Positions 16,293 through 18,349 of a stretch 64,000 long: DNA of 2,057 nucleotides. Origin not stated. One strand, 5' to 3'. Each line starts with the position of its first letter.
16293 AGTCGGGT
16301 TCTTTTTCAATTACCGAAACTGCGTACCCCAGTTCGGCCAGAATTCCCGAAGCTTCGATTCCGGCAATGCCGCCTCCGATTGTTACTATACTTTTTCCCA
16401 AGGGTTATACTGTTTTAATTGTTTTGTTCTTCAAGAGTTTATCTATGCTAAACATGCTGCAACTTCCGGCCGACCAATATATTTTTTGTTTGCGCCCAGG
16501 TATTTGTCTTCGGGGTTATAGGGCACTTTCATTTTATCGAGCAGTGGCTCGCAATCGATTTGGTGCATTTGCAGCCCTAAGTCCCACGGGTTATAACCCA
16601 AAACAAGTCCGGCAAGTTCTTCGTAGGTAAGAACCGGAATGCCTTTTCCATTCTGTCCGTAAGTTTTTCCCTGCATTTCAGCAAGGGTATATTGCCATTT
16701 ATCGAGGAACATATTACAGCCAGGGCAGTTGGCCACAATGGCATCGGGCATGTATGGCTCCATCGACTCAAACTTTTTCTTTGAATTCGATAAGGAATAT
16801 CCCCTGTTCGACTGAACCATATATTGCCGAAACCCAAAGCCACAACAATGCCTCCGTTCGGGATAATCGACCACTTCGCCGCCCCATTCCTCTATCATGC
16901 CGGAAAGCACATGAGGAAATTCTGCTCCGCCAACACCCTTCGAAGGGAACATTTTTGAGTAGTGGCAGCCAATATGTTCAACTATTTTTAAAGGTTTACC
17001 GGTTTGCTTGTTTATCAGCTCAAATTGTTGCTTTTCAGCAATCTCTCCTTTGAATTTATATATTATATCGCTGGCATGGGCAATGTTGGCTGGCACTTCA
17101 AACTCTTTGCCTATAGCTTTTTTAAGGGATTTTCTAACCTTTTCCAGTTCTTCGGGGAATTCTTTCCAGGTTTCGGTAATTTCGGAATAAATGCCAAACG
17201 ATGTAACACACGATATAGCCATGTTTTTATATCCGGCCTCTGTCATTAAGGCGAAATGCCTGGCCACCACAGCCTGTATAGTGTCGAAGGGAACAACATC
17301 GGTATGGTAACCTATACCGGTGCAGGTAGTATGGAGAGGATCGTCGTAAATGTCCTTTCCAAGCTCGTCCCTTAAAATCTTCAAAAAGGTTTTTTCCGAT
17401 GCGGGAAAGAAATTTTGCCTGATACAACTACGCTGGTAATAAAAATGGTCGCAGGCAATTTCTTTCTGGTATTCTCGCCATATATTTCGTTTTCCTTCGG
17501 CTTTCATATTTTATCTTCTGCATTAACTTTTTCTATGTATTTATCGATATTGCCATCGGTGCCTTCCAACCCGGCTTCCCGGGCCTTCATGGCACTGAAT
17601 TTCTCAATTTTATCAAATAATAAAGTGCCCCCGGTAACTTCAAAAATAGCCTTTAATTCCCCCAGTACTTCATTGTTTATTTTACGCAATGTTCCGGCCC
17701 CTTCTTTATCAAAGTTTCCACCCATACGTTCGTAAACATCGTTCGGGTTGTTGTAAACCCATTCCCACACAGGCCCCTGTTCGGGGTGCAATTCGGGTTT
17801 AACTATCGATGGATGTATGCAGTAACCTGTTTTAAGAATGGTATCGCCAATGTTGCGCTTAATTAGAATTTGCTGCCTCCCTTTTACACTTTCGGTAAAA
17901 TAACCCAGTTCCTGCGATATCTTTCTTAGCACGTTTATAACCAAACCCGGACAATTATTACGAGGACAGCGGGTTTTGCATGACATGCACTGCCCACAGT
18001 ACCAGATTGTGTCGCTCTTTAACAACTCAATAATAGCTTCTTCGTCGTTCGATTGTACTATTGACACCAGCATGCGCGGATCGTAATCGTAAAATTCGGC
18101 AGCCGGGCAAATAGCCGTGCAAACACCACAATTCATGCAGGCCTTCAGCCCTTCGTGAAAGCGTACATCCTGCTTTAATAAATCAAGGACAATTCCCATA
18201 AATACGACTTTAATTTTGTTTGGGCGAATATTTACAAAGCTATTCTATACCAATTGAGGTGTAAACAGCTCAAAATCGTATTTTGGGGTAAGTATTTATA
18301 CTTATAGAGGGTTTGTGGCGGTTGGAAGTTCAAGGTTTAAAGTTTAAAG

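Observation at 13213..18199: Self-contained five-gene Hdr-like operon joining an HdrCBA-type module to a membrane HdrDE-type module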

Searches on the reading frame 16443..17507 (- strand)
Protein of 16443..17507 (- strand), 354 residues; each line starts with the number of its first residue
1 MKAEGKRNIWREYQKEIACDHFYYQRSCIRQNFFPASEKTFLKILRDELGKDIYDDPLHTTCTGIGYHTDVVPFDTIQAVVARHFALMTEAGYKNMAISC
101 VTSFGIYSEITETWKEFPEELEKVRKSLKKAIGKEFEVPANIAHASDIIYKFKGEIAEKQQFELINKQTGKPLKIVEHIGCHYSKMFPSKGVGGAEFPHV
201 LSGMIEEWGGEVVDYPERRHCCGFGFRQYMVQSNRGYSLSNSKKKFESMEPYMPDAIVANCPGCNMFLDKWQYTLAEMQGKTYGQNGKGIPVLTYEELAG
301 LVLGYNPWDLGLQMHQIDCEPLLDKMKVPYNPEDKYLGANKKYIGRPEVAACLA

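Call 3: search_protein_families(library=pfam, proteins=[window:16443-17507:-], max_evalue=0.01)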
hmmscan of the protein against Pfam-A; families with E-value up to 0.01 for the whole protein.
window:16443-17507:- (354 aa): 2 families
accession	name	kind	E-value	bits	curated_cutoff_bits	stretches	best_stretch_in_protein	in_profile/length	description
PF02754.22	CCG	-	2.3e-11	44.1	20.6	1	178-269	4-85/85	Cysteine-rich domain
PF18639.7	Longin_2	-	0.004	17.5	27.3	1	79-145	72-127/159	Yeast longin domain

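Call 4: search_protein_families(library=ncbifam, proteins=[window:16443-17507:-], max_evalue=0.01)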
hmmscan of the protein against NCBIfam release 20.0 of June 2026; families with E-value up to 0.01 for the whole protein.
window:16443-17507:- (354 aa): 4 families
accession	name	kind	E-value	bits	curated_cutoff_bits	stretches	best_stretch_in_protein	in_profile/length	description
NF041780.1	hetero_SS_HdrB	equivalog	1.1e-39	136.5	450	1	25-325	9-304/304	ferredoxin:CoB-CoM heterodisulfide reductase subunit HdrB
TIGR03288.1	CoB_CoM_SS_B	equivalog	6.4e-38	130.7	345.15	1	24-326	4-290/290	CoB--CoM heterodisulfide reductase subunit B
NF042965.1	MFR_anch_SdhE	equivalog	9.9e-12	45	500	1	167-319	132-278/282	8-methylmenaquinol:fumarate reductase membrane anchor subunit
NF045670.1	quin_L_LdhH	equivalog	6.5e-09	34.6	800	1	24-268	471-685/706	L-lactate dehydrogenase (quinone) large subunit LdhH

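Call 6: search_solved_structures(query=window:16443-17507:-, max_evalue=0.001)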
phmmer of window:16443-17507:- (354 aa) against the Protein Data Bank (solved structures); distinct sequences matched with E-value up to 0.001: 5.
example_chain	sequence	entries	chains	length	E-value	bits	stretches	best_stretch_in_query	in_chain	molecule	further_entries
9sfi_C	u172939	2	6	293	9.5e-31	110.5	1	26-326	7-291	H(2)/formate:CoB-CoM heterodisulfide,ferredoxin reductase subunit B2 | Heterodisulfide reductase subunit B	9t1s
8rvu_b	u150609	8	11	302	3.6e-27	98.7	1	24-327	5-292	H(2):CoB-CoM heterodisulfide,ferredoxin reductase subunit B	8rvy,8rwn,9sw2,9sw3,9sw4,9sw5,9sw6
5odc_B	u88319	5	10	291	5e-27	98.2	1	26-325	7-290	Heterodisulfide reductase, subunit B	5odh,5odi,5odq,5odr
8rvv_B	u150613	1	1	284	8e-26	94.3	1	24-317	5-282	H(2):CoB-CoM heterodisulfide,ferredoxin reductase subunit B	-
7bkb_B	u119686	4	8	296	1.9e-24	89.7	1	24-326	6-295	CoB--CoM heterodisulfide reductase subunit B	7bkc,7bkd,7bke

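Call 39: search_solved_structures(query=window:16443-17507:-, max_evalue=1e-20, show_alignments=3)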
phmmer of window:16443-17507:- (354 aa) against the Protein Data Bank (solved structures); distinct sequences matched with E-value up to 1e-20: 5.
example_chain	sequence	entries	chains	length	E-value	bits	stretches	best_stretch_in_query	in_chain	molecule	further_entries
9sfi_C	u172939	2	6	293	9.5e-31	110.5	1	26-326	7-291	H(2)/formate:CoB-CoM heterodisulfide,ferredoxin reductase subunit B2 | Heterodisulfide reductase subunit B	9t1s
8rvu_b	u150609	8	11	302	3.6e-27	98.7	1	24-327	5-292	H(2):CoB-CoM heterodisulfide,ferredoxin reductase subunit B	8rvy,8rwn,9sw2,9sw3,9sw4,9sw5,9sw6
5odc_B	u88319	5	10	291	5e-27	98.2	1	26-325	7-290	Heterodisulfide reductase, subunit B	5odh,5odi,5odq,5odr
8rvv_B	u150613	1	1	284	8e-26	94.3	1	24-317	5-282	H(2):CoB-CoM heterodisulfide,ferredoxin reductase subunit B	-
7bkb_B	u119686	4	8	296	1.9e-24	89.7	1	24-326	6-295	CoB--CoM heterodisulfide reductase subunit B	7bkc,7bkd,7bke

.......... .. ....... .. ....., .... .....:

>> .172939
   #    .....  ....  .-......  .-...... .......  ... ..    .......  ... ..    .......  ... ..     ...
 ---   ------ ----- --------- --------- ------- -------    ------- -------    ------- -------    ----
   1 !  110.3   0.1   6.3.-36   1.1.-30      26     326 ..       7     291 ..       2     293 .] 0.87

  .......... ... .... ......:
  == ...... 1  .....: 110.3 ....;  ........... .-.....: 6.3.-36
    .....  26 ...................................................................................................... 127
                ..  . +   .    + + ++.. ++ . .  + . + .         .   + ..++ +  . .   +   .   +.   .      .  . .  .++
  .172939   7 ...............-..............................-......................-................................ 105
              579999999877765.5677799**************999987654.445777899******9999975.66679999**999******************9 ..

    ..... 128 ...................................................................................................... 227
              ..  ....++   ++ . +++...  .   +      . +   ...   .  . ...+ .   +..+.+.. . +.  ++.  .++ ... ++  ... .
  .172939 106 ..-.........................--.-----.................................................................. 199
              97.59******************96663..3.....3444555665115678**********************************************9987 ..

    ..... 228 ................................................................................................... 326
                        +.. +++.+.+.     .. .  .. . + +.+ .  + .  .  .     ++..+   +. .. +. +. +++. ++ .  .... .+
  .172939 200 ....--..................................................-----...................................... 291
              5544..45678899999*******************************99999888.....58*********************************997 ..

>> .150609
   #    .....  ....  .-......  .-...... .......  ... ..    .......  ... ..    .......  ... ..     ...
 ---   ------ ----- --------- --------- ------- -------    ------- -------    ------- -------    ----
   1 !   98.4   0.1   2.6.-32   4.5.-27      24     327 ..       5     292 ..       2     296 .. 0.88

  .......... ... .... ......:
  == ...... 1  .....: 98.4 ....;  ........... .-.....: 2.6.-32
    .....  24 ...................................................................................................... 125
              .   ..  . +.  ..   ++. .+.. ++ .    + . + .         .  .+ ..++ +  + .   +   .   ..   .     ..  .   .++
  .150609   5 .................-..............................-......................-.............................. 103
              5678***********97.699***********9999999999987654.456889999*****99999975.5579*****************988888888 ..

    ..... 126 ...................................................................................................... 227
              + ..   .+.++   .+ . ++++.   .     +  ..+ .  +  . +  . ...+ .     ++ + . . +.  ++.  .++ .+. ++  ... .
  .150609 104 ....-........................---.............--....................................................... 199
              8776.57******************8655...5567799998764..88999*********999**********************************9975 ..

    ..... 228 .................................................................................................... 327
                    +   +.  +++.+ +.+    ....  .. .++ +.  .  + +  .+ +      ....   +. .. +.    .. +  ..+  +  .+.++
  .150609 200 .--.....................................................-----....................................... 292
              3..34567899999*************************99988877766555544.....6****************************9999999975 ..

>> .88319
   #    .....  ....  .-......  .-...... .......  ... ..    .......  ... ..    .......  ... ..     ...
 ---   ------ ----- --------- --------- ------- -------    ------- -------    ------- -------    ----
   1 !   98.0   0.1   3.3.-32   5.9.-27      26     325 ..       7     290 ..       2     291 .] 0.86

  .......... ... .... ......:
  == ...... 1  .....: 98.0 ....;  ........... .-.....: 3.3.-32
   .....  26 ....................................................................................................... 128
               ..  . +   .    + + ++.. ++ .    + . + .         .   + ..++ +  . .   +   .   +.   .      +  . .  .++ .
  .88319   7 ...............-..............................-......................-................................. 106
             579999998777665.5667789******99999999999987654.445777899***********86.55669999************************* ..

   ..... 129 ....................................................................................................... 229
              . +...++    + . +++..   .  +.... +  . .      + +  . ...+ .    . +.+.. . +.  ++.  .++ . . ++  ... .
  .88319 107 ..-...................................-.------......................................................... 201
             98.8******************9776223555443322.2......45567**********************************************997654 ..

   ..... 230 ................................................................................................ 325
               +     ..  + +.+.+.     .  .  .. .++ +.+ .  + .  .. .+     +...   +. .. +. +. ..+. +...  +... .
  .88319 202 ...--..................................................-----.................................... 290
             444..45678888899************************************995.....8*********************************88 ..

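Call 65: search_protein_representatives(protein=window:16443-17507:-)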
Query: 354 residues. Proteins with E-value up to 0.001 (for the whole library): 807; up to 1e-10: 294; up to 1e-30: 65. The best 150 are listed.
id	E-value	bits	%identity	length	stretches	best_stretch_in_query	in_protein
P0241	5.8e-174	594.9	68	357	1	1-349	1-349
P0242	5.1e-138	476.6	69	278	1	1-277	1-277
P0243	1.8e-113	395.9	66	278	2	6-175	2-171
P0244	1.0e-98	347.3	72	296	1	156-350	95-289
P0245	1.4e-89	317.2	72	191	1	176-351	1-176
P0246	8.5e-88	311.4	62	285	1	9-216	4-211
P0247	5.6e-84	298.8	44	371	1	8-330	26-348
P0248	5.0e-78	279.2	75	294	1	197-350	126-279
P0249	6.1e-78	279.0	61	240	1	6-191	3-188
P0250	2.7e-77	276.8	45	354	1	1-332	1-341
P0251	1.7e-76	274.2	61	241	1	6-194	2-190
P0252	1.0e-74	268.4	61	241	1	6-189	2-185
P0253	6.7e-71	255.8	70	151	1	204-353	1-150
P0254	4.7e-70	253.0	80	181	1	170-300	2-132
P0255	7.4e-68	245.8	59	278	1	6-180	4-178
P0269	9.5e-49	182.9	37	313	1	15-327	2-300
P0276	9.3e-46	173.1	36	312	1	14-328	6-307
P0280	5.2e-43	164.0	35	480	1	14-328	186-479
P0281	5.5e-42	160.7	34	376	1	6-326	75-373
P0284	1.4e-37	146.2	34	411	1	13-333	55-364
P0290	5.6e-34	134.3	35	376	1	14-329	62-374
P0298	1.9e-32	129.3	35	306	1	21-316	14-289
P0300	4.0e-32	128.2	31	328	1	12-336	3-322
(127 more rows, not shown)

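Call 66: list_cluster_members(proteins=[P0247, P0250, P0269, P0276, P0280, P0281, P0284, P0290, P0298, P0300])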
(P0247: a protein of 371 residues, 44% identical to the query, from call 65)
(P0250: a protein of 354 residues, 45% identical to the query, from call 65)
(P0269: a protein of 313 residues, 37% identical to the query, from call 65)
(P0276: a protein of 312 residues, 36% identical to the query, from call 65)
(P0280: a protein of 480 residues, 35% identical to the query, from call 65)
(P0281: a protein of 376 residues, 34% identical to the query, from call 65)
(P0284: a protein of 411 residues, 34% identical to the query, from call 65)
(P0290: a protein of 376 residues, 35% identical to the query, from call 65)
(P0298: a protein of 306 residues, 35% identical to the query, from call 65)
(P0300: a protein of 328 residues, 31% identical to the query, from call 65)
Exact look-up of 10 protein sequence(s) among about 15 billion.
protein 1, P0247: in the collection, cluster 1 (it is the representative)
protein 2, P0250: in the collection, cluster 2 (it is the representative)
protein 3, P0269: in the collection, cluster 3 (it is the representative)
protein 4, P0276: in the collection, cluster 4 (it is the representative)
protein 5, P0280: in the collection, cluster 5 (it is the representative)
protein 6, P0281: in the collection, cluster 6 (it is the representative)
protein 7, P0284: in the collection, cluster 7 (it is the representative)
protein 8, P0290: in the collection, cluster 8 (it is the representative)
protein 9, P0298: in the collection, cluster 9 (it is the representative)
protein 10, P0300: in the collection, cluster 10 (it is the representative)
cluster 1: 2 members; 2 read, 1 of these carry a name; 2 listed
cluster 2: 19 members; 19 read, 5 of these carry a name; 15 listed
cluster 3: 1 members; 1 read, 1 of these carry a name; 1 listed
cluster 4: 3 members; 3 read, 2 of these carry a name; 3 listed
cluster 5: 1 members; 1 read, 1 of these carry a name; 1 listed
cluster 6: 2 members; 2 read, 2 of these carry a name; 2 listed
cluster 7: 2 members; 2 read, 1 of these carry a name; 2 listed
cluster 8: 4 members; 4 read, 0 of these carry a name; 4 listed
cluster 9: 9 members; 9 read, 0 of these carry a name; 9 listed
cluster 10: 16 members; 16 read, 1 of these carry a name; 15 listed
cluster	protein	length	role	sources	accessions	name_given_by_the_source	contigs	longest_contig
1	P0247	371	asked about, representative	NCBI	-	-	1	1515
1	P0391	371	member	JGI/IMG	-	heterodisulfide reductase subunit B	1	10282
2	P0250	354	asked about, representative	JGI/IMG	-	-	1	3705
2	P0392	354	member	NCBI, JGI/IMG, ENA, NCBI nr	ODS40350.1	heterodisulfide reductase subunit B [Candidatus Altiarchaeales archaeon WOR_SM1_SCG]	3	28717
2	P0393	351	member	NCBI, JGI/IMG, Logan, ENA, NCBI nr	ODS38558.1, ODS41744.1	MAG: heterodisulfide reductase subunit B [Candidatus Altiarchaeales archaeon WOR_SM1_86-2]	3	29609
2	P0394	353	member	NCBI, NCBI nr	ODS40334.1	heterodisulfide reductase subunit B [Candidatus Altiarchaeales archaeon WOR_SM1_SCG]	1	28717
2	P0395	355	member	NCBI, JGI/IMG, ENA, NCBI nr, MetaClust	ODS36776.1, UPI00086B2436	MAG: heterodisulfide reductase subunit B [Candidatus Altiarchaeales archaeon WOR_SM1_86-2] | status=active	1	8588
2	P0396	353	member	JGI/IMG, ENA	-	heterodisulfide reductase subunit B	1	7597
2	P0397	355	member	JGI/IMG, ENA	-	-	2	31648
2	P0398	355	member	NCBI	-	-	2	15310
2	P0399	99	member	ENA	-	-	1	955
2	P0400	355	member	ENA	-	-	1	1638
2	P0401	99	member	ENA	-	-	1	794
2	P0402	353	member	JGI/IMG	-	-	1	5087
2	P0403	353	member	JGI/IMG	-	-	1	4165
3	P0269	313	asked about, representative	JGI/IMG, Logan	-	heterodisulfide reductase subunit B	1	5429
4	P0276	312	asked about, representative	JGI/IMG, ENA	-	-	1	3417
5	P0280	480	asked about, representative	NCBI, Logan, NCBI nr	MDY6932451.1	MAG: heterodisulfide reductase-related iron-sulfur binding cluster [Halobacteriota ... | heterodisulfide reductase-related iron-sulfur binding cluster [Halobacteriota archaeon]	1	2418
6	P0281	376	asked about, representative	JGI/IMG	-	heterodisulfide reductase subunit B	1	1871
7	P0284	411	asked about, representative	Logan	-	-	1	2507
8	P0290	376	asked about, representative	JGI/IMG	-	-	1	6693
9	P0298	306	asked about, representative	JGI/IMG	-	-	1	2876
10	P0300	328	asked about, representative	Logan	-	-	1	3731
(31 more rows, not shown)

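Call 68: find_encoding_contigs(protein=P0392, flank=8000, max_places=3)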
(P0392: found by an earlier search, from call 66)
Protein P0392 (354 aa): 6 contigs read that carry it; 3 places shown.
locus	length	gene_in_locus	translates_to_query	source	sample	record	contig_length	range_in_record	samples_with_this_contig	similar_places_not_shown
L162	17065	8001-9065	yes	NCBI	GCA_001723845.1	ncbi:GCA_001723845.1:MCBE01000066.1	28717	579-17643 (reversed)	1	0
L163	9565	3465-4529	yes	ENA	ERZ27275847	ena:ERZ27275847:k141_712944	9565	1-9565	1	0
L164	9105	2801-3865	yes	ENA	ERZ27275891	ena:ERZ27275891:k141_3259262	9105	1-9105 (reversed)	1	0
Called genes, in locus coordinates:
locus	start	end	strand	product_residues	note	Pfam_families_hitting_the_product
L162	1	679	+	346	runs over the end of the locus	PF00850:Hist_deacetyl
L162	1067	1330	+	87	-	PF26688:RHH_12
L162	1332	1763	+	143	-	PF10130:PIN_2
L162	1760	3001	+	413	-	PF13393:tRNA-synt_His, PF00587:tRNA-synt_2b, PF03129:HGTP_anticodon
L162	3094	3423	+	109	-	PF04892:VanZ-LLP1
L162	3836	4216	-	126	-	PF01381:HTH_3 (faint)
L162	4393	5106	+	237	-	PF13183:Fer4_8, PF13187:Fer4_9 (weak), PF13534:Fer4_17 (weak)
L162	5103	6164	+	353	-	PF02754:CCG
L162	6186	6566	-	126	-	-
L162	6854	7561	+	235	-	PF13183:Fer4_8, PF13187:Fer4_9 (weak), PF13534:Fer4_17 (weak)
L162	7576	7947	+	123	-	PF02579:Nitro_FeMo-Co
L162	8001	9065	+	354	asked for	PF02754:CCG (weak)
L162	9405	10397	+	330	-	PF00070:Pyr_redox, PF01266:DAO (weak), PF01593:Amino_oxidase (faint), PF07992:Pyr_redox_2, PF12831:FAD_oxidored (weak), PF13450:NAD_binding_8, PF13738:Pyr_redox_3, PF07992:Pyr_redox_2 (weak), +1 more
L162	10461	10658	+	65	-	PF13183:Fer4_8 (faint), PF14697:Fer4_21, PF12797:Fer4_2 (faint), PF13237:Fer4_10, PF12838:Fer4_7, PF13187:Fer4_9, PF00037:Fer4, PF12837:Fer4_6, +3 more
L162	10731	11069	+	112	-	PF13534:Fer4_17 (faint), PF13183:Fer4_8 (weak), PF12838:Fer4_7 (weak), PF13187:Fer4_9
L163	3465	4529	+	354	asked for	PF02754:CCG (weak)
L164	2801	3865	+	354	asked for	PF02754:CCG (weak)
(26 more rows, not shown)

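Call 69: find_encoding_contigs(protein=P0391, flank=8000, max_places=2)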
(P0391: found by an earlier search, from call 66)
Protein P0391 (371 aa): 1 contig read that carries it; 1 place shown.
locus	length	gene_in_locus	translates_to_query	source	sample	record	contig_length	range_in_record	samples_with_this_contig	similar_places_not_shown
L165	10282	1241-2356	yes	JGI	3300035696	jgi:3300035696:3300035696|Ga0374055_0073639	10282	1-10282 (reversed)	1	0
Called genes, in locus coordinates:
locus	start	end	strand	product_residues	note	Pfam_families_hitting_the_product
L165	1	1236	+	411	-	?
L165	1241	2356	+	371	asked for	PF02754:CCG (weak)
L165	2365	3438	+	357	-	PF01266:DAO (faint), PF01593:Amino_oxidase (faint), PF07992:Pyr_redox_2, PF13450:NAD_binding_8 (weak)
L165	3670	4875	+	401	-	PF07992:Pyr_redox_2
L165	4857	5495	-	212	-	PF03848:TehB, PF05724:TPMT, PF05175:MTS (weak), PF13489:Methyltransf_23, PF13649:Methyltransf_25, PF13847:Methyltransf_31, PF08241:Methyltransf_11, PF08242:Methyltransf_12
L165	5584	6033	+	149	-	PF13412:HTH_24, PF01047:MarR, PF12802:MarR_2, PF13463:HTH_27 (weak)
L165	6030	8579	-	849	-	PF09286:Pro-kuma_activ, PF00082:Peptidase_S8 (weak), PF01833:TIG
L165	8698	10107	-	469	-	PF16640:Big_3_5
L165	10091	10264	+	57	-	-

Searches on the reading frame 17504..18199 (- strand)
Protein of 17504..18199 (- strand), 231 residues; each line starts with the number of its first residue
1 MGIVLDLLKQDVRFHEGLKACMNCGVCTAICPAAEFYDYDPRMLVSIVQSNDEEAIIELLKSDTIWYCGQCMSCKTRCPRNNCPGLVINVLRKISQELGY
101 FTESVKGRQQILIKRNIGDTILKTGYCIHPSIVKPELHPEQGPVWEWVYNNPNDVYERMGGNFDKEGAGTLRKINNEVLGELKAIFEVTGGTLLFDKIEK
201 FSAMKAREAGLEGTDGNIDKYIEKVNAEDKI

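Call 3: search_protein_families(library=pfam, proteins=[window:17504-18199:-], max_evalue=0.01)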
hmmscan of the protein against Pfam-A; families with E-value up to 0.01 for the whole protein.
window:17504-18199:- (231 aa): 9 families
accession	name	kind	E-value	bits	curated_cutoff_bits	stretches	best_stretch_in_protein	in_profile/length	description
PF13183.11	Fer4_8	-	3.2e-10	40.8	27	1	18-81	2-67/68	4Fe-4S dicluster domain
PF13237.11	Fer4_10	-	2.2e-07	31.1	25.5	1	19-79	7-53/53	4Fe-4S dicluster domain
PF13534.11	Fer4_17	-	2.9e-07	31.4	22.2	1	20-81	1-59/61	4Fe-4S dicluster domain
PF13187.11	Fer4_9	-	5.8e-07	29.9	27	1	20-81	1-50/52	4Fe-4S dicluster domain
PF13484.11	Fer4_16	-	5.4e-05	24.3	30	1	21-81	2-66/66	4Fe-4S double cluster binding domain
PF12838.12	Fer4_7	-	0.0012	19.7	27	1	21-81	2-51/52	4Fe-4S dicluster domain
PF12800.12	Fer4_4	-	0.0051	17.5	24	1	20-33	3-16/17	4Fe-4S binding domain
PF13370.11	Fer4_13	-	0.0068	17.5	24.5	1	20-54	5-38/58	4Fe-4S single cluster domain of Ferredoxin I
PF12797.12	Fer4_2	-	0.0095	16.3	24.5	1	19-33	8-22/22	4Fe-4S binding domain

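Call 4: search_protein_families(library=ncbifam, proteins=[window:17504-18199:-], max_evalue=0.01)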
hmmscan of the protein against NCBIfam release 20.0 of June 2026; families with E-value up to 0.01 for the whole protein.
window:17504-18199:- (231 aa): 16 families
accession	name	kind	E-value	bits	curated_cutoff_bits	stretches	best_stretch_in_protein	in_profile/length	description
NF041779.1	hetero_SS_HdrC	equivalog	2.9e-28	98.7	350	1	8-200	18-190/198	ferredoxin:CoB-CoM heterodisulfide reductase subunit HdrC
NF041890.1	hdrC_Methbact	equivalog_domain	2.5e-22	79.4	270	1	15-160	25-160/192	ferredoxin:CoB-CoM heterodisulfide reductase subunit HdrC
TIGR03290.1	CoB_CoM_SS_C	equivalog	7.1e-17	61.7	160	1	18-114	1-94/144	CoB--CoM heterodisulfide reductase subunit C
NF038018.1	qmoC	equivalog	1.2e-10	41.5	300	1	16-95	15-91/360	quinone-interacting membrane-bound oxidoreductase complex subunit QmoC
NF004898.0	PRK06259.1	equivalog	1.4e-07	30.5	385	1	10-105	125-226/488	fumarate reductase (CoM/CoB) subunit TfrB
TIGR00384.1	dhsB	subfamily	1.4e-06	27.9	88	1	12-91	133-221/222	succinate dehydrogenase and fumarate reductase iron-sulfur protein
NF009226.0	PRK12576.1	equivalog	4.6e-06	26.2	344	1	20-100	155-242/317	succinate dehydrogenase/fumarate reductase iron-sulfur subunit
NF004616.0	PRK05950.1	subfamily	8.9e-06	25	228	1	13-93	141-231/238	succinate dehydrogenase iron-sulfur subunit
TIGR03379.1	glycerol3P_GlpC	equivalog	0.00049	19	279.9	1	17-94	3-80/397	anaerobic glycerol-3-phosphate dehydrogenase subunit GlpC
NF008434.0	PRK11274.1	equivalog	0.00057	18.9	333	1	18-96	22-103/409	glycolate oxidase subunit GlcF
NF008369.0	PRK11168.1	equivalog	0.00076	18.5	278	1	16-84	8-76/401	anaerobic glycerol-3-phosphate dehydrogenase subunit C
TIGR00314.1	cdhA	equivalog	0.0011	16.9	781.3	1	10-97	390-465/784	CO dehydrogenase/acetyl-CoA synthase complex subunit alpha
NF045670.1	quin_L_LdhH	equivalog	0.0047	15.2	800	0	10-132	296-420/706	L-lactate dehydrogenase (quinone) large subunit LdhH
NF042909.1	FMH_DH_FwdF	exception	0.0067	15.6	375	0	19-74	15-66/336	tungsten-dependent formylmethanofuran dehydrogenase subunit FwdF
NF038196.1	ferrodoxin_EFR1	subfamily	0.0071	16.4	75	0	9-34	175-199/242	EFR1 family ferrodoxin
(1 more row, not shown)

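Call 8: search_solved_structures(query=window:17504-18199:-, max_evalue=0.001)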
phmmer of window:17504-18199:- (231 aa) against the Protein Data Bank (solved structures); distinct sequences matched with E-value up to 0.001: 6.
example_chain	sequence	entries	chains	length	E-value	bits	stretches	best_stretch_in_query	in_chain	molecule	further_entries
5odc_C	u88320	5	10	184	5.1e-11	45.5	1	17-112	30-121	Heterodisulfide reductase, subunit C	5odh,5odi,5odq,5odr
8rvv_C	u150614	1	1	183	1.1e-10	44.5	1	16-121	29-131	H(2):CoB-CoM heterodisulfide,ferredoxin reductase subunit C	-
8rvu_c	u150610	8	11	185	1.1e-10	44.4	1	16-121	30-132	H(2):CoB-CoM heterodisulfide,ferredoxin reductase subunit C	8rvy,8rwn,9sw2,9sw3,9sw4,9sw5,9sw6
9sfi_E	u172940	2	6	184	7.5e-10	41.7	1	17-104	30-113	H(2)/formate:CoB-CoM heterodisulfide,ferredoxin reductase subunit C2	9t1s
7bkb_C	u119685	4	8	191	2e-08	37.1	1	20-95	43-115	CoB--CoM heterodisulfide reductase subunit C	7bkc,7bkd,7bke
8rja_F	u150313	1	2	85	0.00029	23.4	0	19-57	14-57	NAD(P)H-quinone oxidoreductase subunit I, chloroplastic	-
